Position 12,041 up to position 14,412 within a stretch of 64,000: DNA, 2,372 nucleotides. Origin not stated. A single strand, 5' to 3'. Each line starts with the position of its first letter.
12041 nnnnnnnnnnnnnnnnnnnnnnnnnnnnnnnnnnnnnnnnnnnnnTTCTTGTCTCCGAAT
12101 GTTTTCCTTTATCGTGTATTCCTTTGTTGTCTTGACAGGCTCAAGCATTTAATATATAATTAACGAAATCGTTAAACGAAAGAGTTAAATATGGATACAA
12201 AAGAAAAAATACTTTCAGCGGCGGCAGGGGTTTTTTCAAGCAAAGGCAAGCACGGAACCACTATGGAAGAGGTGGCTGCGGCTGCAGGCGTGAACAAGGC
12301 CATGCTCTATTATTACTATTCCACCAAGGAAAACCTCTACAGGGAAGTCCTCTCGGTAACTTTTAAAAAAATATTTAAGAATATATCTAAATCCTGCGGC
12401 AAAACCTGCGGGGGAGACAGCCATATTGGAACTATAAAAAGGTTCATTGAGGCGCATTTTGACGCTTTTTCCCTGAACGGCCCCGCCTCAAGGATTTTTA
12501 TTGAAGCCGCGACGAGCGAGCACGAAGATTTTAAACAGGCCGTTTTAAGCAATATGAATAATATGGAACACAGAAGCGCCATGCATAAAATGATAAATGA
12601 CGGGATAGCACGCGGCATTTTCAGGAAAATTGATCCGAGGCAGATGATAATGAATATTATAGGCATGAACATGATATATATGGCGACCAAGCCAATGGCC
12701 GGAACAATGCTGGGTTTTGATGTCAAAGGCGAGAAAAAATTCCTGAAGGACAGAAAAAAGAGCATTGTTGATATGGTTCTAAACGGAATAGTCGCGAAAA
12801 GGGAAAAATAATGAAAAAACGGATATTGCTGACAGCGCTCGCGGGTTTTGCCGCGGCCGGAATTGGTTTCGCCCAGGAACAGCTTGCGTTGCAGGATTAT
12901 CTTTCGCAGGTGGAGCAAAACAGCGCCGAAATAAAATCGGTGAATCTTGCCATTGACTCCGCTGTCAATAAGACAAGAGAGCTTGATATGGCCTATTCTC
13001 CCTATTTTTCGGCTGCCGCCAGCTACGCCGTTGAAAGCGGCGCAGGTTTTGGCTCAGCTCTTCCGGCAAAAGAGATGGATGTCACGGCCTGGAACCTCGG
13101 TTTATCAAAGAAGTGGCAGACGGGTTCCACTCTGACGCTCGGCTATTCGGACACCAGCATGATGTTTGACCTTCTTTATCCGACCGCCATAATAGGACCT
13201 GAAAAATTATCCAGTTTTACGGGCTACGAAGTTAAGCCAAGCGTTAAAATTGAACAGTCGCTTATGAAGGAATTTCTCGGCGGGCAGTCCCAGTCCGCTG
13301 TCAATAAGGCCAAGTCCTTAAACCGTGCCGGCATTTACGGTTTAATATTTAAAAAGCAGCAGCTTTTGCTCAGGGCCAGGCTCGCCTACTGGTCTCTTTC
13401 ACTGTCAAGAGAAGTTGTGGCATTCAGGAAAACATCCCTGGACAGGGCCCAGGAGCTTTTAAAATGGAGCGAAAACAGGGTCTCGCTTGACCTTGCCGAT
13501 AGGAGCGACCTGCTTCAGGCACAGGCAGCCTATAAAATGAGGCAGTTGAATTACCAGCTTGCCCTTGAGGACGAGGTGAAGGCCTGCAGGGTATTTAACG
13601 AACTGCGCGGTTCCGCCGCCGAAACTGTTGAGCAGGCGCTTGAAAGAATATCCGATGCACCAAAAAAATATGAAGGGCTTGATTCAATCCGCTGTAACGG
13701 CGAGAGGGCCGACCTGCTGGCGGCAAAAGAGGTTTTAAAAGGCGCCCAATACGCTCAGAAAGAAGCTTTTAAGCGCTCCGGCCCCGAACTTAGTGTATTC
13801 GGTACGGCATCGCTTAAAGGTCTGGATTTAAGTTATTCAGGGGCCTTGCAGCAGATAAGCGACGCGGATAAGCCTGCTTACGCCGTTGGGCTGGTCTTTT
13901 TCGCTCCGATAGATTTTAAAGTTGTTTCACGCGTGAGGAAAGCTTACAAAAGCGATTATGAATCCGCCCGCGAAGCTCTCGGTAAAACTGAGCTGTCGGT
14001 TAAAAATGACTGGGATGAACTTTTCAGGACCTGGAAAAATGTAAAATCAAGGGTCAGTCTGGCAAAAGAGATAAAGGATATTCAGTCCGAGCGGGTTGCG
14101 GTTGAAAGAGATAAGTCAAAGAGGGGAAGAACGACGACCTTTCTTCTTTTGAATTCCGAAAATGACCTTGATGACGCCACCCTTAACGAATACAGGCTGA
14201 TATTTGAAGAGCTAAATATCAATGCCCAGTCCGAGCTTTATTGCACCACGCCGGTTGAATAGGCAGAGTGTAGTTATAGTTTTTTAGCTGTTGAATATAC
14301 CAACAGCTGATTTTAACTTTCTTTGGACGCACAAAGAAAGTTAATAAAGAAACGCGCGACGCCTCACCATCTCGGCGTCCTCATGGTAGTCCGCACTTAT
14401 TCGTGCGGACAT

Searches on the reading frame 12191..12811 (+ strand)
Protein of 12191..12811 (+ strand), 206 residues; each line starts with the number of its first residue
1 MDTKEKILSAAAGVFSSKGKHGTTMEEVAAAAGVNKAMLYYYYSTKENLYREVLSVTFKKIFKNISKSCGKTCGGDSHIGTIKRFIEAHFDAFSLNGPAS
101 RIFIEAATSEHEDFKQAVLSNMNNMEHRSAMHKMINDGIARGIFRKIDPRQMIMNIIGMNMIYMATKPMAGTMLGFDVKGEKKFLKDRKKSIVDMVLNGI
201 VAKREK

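Call 31: search_protein_families(library=pfam, proteins=[window:12191-12811:+], max_evalue=0.001)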
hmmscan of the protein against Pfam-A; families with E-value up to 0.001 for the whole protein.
window:12191-12811:+ (206 aa): 4 families
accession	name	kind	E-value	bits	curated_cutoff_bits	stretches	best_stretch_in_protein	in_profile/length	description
PF00440.29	TetR_N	-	1.2e-15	57.4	24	1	7-53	1-47/47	Bacterial regulatory proteins, tetR family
PF17938.6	TetR_C_29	-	2.9e-11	44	26.2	1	82-196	5-119/119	Tetracyclin repressor-like, C-terminal domain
PF14514.11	TetR_C_9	-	4.5e-05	24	25.3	1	86-203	16-127/130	Tetracyclin repressor-like, C-terminal domain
PF17932.6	TetR_C_24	-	0.00037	21.2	26.4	1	82-159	8-83/114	Tetracyclin repressor-like, C-terminal domain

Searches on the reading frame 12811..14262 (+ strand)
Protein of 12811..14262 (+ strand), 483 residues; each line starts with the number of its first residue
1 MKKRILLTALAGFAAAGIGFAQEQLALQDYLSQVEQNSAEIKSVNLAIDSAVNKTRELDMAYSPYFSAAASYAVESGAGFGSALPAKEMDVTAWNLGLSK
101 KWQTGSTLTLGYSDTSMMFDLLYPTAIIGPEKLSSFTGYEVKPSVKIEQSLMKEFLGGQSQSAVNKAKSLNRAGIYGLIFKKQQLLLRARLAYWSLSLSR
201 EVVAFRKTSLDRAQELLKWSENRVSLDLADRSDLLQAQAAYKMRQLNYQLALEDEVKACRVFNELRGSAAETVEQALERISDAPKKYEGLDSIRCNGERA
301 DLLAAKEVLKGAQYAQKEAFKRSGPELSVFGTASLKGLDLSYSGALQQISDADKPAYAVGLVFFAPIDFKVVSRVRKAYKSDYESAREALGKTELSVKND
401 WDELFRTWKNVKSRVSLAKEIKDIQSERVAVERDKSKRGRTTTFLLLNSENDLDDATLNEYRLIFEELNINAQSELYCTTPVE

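Call 32: search_protein_families(library=pfam, proteins=[window:12811-14262:+], max_evalue=0.001)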
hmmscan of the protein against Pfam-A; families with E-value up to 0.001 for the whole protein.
window:12811-14262:+ (483 aa): 1 family
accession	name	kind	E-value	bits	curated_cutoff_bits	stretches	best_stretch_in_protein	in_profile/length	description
PF02321.23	OEP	-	3.6e-22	79.5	22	2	299-460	12-168/187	Outer membrane efflux protein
